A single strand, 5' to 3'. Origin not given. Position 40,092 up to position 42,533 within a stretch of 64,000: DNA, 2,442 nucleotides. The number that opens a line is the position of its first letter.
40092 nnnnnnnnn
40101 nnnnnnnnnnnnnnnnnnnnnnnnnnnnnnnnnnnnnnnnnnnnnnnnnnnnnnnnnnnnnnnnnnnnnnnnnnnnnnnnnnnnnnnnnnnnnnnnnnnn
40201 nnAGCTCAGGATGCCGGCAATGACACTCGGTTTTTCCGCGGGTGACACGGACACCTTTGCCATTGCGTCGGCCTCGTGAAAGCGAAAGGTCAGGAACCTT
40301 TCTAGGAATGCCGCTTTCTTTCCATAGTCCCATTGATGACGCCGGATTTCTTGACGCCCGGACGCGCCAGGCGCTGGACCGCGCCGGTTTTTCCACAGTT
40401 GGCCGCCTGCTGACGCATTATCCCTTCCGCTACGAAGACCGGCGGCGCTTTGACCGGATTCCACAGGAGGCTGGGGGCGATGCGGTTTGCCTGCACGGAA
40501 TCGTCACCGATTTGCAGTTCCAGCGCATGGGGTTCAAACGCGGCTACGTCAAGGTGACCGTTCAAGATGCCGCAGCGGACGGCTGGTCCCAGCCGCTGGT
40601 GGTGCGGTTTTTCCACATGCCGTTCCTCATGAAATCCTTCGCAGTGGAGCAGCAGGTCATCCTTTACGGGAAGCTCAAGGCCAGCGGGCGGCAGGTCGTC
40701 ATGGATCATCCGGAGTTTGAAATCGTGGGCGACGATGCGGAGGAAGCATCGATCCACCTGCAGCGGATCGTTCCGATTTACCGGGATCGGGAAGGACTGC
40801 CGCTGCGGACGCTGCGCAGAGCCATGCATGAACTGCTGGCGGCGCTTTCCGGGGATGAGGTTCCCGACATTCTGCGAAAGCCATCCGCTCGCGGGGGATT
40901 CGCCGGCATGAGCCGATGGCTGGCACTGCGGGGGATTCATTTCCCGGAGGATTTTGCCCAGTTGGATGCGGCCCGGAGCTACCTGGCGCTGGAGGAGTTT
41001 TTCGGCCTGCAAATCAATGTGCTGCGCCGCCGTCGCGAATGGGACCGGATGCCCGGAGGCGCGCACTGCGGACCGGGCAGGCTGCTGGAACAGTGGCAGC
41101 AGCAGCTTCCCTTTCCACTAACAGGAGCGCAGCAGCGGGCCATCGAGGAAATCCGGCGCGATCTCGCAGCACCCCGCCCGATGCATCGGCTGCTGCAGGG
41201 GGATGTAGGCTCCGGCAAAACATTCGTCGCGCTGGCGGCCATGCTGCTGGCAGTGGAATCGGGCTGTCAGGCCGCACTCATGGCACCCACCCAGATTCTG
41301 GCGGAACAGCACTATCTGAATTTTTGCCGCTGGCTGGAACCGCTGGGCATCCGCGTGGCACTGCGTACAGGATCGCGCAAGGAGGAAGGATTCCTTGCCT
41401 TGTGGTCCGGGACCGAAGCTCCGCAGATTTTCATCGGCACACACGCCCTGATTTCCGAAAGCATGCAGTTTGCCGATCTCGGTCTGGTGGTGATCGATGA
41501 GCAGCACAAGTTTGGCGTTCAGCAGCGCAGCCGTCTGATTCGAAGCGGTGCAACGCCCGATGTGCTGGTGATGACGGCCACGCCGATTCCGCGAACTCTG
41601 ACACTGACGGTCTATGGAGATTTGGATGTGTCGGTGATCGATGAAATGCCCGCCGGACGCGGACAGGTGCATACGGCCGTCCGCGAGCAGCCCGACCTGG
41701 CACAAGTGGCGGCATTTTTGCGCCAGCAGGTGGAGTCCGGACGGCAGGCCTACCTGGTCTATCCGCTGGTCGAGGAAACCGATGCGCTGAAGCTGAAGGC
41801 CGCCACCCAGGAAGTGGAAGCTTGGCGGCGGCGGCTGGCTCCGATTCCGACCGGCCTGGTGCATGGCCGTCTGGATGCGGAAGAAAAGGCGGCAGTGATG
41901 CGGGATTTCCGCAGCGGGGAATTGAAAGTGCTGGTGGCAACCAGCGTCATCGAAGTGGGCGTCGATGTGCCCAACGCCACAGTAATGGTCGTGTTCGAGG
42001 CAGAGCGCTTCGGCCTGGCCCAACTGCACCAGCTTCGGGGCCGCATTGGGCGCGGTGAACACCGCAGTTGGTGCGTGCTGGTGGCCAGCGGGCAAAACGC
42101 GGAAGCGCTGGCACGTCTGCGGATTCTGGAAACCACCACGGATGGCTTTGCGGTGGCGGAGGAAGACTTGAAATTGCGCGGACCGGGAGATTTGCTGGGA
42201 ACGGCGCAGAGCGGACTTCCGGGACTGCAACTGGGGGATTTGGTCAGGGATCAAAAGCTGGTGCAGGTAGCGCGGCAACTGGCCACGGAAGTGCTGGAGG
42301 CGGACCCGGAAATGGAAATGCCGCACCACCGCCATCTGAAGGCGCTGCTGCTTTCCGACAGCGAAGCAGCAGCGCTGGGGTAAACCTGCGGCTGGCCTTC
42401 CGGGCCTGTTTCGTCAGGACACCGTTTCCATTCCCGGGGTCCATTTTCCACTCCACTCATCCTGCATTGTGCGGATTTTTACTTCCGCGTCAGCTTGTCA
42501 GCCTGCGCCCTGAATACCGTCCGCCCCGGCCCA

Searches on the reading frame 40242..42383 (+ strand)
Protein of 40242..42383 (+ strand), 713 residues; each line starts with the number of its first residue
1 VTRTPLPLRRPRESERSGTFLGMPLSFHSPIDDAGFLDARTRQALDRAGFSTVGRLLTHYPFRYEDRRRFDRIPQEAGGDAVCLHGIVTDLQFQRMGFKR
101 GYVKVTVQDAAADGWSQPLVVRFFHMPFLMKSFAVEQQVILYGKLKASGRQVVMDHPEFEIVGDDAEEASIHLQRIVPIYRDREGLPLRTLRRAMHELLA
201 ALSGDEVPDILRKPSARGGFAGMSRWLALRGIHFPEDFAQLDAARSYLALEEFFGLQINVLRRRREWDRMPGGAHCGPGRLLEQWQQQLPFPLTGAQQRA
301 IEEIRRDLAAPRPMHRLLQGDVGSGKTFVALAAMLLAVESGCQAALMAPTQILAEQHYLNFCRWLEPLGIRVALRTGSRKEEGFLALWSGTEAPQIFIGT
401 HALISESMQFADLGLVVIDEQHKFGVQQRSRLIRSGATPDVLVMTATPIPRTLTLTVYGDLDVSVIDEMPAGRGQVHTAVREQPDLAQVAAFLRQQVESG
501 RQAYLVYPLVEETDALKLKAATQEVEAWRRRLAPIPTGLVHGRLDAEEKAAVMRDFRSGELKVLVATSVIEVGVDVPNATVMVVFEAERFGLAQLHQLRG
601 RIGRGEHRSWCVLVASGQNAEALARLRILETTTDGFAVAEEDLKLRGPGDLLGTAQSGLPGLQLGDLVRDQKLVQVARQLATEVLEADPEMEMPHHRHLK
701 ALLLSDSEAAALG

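Call 4: search_protein_families(library=pfam, proteins=[window:40242-42383:+], max_evalue=0.01)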
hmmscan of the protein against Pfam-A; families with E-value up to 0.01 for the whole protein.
window:40242-42383:+ (713 aa): 7 families
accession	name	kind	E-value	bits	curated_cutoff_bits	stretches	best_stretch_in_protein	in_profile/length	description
PF00270.35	DEAD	-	2.3e-23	83.2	26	1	296-453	3-164/167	DEAD/DEAH box helicase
PF00271.37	Helicase_C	-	2.3e-18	66.9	23.5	1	498-604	13-108/110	Helicase conserved C-terminal domain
PF19833.4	RecG_dom3_C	-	8.5e-18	64.6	26.8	1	632-699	1-69/87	ATP-dependent DNA helicase RecG, domain 3, C-terminal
PF17191.10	RecG_wedge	-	3.7e-12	46.6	23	1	42-199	13-159/162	RecG wedge domain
PF04851.21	ResIII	-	1.8e-10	41.4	22.5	1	294-448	5-162/164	Type III restriction enzyme, res subunit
PF13604.12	AAA_30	-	0.0014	18.8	27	1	296-435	5-111/191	AAA domain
PF22590.2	Cas3-like_C_2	-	0.0024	18.5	27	1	539-605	34-104/106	CRISPR-associated nuclease/helicase Cas3, C-terminal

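Call 13: find_homologous_proteins(query=window:40242-42380:+, max_evalue=1e-50)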
Query window:40242-42380:+ (713 aa): 8000 proteins with E <= 1e-50 among 8000 candidates; the best 120 are listed.
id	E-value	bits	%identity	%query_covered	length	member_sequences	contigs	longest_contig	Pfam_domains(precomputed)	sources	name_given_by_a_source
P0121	0.0e+0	1544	100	97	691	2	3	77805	PF00270.36,PF17191.11,PF00271.38,PF19833.5,PF04851.22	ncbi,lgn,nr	ncbi:MAG: ATP-dependent DNA helicase RecG [Verrucomicrobiales bacterium]|nr:ATP-dependent DNA helica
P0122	0.0e+0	1176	76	95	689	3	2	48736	PF00270.36,PF17191.11,PF00271.38,PF19833.5,PF04851.22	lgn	-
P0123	0.0e+0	1034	68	94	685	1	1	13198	PF00270.36,PF17191.11,PF00271.38,PF19833.5,PF04851.22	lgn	-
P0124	0.0e+0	1028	66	97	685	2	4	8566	PF00270.36,PF17191.11,PF00271.38,PF19833.5,PF04851.22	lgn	-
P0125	0.0e+0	1014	66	97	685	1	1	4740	PF00270.36,PF17191.11,PF00271.38,PF19833.5,PF04851.22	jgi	jgi:ATP-dependent DNA helicase RecG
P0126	1.4e-296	1004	65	97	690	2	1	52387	PF00270.36,PF17191.11,PF00271.38,PF19833.5,PF04851.22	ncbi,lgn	-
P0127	1.1e-292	991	66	97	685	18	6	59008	PF00270.36,PF17191.11,PF00271.38,PF19833.5,PF04851.22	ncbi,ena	-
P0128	1.2e-290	984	65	96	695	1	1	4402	PF00270.36,PF17191.11,PF00271.38,PF19833.5,PF04851.22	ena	-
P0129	1.7e-289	980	65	97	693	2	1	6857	PF00270.36,PF17191.11,PF00271.38,PF19833.5,PF04851.22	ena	-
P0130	1.2e-287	974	64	97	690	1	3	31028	PF00270.36,PF17191.11,PF00271.38,PF19833.5,PF04851.22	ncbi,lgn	-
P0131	5.8e-285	965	65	95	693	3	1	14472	PF00270.36,PF17191.11,PF00271.38,PF19833.5,PF04851.22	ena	-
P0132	1.6e-284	964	63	96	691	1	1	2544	PF00270.36,PF00176.30,PF17191.11,PF00271.38,PF19833.5,PF04851.22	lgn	-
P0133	4.0e-283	959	63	96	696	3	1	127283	PF00270.36,PF17191.11,PF00271.38,PF19833.5,PF04851.22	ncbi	-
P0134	6.0e-283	959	65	97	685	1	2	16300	PF00270.36,PF17191.11,PF00271.38,PF19833.5,PF04851.22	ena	-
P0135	8.6e-283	958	63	97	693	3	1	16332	PF00270.36,PF17191.11,PF00271.38,PF19833.5,PF04851.22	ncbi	-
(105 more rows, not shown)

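Call 14: find_encoding_contigs(protein=P0121, flank=10000, max_places=6)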
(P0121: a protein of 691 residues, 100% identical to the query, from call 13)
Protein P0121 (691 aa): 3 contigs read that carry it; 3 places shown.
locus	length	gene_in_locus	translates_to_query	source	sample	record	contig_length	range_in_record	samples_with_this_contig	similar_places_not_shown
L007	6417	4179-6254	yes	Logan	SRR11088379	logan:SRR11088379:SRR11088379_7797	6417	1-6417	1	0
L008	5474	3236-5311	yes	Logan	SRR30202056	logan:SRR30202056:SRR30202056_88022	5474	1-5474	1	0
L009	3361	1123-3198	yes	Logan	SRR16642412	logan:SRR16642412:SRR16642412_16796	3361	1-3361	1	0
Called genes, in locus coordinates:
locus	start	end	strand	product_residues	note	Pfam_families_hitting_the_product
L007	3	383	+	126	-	?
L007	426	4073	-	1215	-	PF13191:AAA_16 (faint), PF00005:ABC_tran, PF01061:ABC2_membrane, PF12698:ABC2_membrane_3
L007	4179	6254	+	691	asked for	PF17191:RecG_wedge, PF00270:DEAD, PF04851:ResIII, PF00271:Helicase_C, PF19833:RecG_dom3_C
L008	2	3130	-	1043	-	?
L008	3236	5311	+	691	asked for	PF17191:RecG_wedge, PF00270:DEAD, PF04851:ResIII, PF00271:Helicase_C, PF19833:RecG_dom3_C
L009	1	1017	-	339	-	?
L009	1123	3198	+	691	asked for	PF17191:RecG_wedge, PF00270:DEAD, PF04851:ResIII, PF00271:Helicase_C, PF19833:RecG_dom3_C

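Call 15: find_encoding_contigs(protein=P0122, flank=10000, max_places=4)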
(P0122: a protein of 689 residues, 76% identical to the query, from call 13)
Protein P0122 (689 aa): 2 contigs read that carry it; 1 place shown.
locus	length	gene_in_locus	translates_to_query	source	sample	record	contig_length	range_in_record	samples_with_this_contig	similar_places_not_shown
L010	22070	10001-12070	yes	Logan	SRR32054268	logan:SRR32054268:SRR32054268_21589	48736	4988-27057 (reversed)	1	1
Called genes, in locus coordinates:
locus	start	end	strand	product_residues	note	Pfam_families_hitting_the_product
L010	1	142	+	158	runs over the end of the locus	-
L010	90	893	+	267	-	-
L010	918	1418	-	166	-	-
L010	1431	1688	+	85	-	-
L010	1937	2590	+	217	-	-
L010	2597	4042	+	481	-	PF01755:Glyco_transf_25 (faint)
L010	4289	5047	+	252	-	-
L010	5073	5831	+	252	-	-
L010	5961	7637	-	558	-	PF00575:S1, PF21710:Spt6_S1 (faint), PF13509:S1_2 (faint), PF03074:GCS (faint), PF00575:S1, PF23459:S1_RRP5 (weak)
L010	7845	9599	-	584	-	PF05524:PEP-utilisers_N, PF00391:PEP-utilizers, PF02896:PEP-utilizers_C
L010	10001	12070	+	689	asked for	PF17191:RecG_wedge, PF00270:DEAD, PF04851:ResIII, PF00271:Helicase_C, PF19833:RecG_dom3_C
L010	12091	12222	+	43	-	-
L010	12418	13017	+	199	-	PF21948:LplA-B_cat, PF03099:BPL_LplA_LipB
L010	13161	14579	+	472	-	PF10518:TAT_signal (weak), PF01408:GFO_IDH_MocA, PF19051:GFO_IDH_MocA_C2, PF22725:GFO_IDH_MocA_C3 (faint)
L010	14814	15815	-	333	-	-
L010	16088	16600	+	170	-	-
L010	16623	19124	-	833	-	PF13506:Glyco_transf_21 (weak), PF00535:Glycos_transf_2, PF10111:Glyco_tranf_2_2 (weak), PF13641:Glyco_tranf_2_3, PF13632:Glyco_trans_2_3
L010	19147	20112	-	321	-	-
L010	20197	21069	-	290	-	PF01513:NAD_kinase, PF20143:NAD_kinase_C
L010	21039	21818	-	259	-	PF01479:S4, PF01728:FtsJ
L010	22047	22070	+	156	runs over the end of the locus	PF04542:Sigma70_r2 (faint), PF07638:Sigma70_ECF (weak), PF08281:Sigma70_r4_2, PF04545:Sigma70_r4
